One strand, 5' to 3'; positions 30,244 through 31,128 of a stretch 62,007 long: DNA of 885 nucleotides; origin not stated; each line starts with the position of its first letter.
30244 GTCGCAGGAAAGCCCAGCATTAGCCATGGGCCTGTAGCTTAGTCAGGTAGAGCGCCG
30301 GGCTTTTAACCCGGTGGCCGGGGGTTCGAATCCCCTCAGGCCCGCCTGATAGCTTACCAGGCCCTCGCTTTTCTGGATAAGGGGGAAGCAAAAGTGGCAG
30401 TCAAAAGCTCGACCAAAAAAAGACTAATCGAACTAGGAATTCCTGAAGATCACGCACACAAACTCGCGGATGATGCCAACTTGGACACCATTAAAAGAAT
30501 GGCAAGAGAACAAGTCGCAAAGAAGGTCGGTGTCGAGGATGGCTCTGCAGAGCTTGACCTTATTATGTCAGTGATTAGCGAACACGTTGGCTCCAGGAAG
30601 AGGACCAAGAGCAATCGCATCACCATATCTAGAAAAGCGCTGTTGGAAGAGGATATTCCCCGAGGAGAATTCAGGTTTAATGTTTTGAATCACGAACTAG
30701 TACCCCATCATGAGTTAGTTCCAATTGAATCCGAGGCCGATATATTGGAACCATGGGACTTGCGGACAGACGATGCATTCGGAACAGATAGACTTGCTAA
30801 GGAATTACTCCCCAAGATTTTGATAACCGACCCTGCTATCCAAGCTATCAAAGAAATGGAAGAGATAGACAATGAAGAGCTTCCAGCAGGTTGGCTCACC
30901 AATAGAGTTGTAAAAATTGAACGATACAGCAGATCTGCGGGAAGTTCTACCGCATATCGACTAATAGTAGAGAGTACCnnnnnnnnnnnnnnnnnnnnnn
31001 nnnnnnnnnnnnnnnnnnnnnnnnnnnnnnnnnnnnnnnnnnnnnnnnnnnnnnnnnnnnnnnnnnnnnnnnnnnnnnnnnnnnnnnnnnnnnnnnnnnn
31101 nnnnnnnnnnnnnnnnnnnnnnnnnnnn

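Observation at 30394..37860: The same extra N-terminal domain is fused to both RpoH and RpoA''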

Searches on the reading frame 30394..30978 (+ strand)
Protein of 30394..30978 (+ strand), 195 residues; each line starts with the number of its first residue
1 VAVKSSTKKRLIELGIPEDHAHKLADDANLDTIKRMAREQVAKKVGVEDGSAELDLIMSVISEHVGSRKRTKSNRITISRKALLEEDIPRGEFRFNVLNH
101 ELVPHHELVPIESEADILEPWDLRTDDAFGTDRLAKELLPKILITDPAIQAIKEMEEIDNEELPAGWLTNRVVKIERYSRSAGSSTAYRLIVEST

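Call 4: search_protein_families(library=pfam, proteins=[window:30394-30978:+], max_evalue=1)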
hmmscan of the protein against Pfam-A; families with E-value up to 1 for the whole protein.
window:30394-30978:+ (195 aa): 1 family
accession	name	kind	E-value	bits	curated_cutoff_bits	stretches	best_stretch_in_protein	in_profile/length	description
PF01191.24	RNA_pol_Rpb5_C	-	2e-13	50.4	23.5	1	95-191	1-73/73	RNA polymerase Rpb5, C-terminal domain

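Call 8: find_homologous_proteins(query=window:30394-30978:+, max_evalue=0.001)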
Query window:30394-30978:+ (195 aa): 1016 proteins with E <= 0.001 among 1169 candidates; the best 120 are listed.
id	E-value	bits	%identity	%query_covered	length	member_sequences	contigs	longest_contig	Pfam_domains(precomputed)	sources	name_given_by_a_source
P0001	2.0e-118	411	99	100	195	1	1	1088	PF01191.25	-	-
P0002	5.5e-115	400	96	100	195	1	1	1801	PF01191.25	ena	-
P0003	3.1e-114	397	95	100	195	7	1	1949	PF01191.25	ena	-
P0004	4.0e-113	393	95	100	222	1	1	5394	PF01191.25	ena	-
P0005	1.4e-112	392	94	100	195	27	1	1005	PF01191.25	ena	-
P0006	8.3e-107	373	89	100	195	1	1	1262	PF01191.25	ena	-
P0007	2.2e-106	371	89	100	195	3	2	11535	PF01191.25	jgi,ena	-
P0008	7.4e-106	370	88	100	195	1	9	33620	PF01191.25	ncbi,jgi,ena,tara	jgi:DNA-directed RNA polymerase subunit H (RpoH/RPB5)|tara:strand:+ start:678 stop:1265 length:588 s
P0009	8.3e-106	370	88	100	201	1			PF01191.25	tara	tara:strand:- start:8899 stop:9504 length:606 start_codon:yes stop_codon:yes gene_type:complete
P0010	1.0e-105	369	88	100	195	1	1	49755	PF01191.25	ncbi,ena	-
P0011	1.5e-105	369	89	100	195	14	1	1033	PF01191.25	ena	-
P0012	7.0e-104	363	89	100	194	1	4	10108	PF01191.25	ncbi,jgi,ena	-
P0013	5.6e-103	360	89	100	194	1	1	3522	PF01191.25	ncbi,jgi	-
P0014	2.9e-102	358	86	100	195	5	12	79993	PF01191.25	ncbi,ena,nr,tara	ncbi:MAG: hypothetical protein CMB78_05795 [Euryarchaeota archaeon]|nr:hypothetical protein [Euryarc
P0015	6.9e-102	357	86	99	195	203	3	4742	PF01191.25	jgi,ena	jgi:DNA-directed RNA polymerase subunit H (RpoH/RPB5)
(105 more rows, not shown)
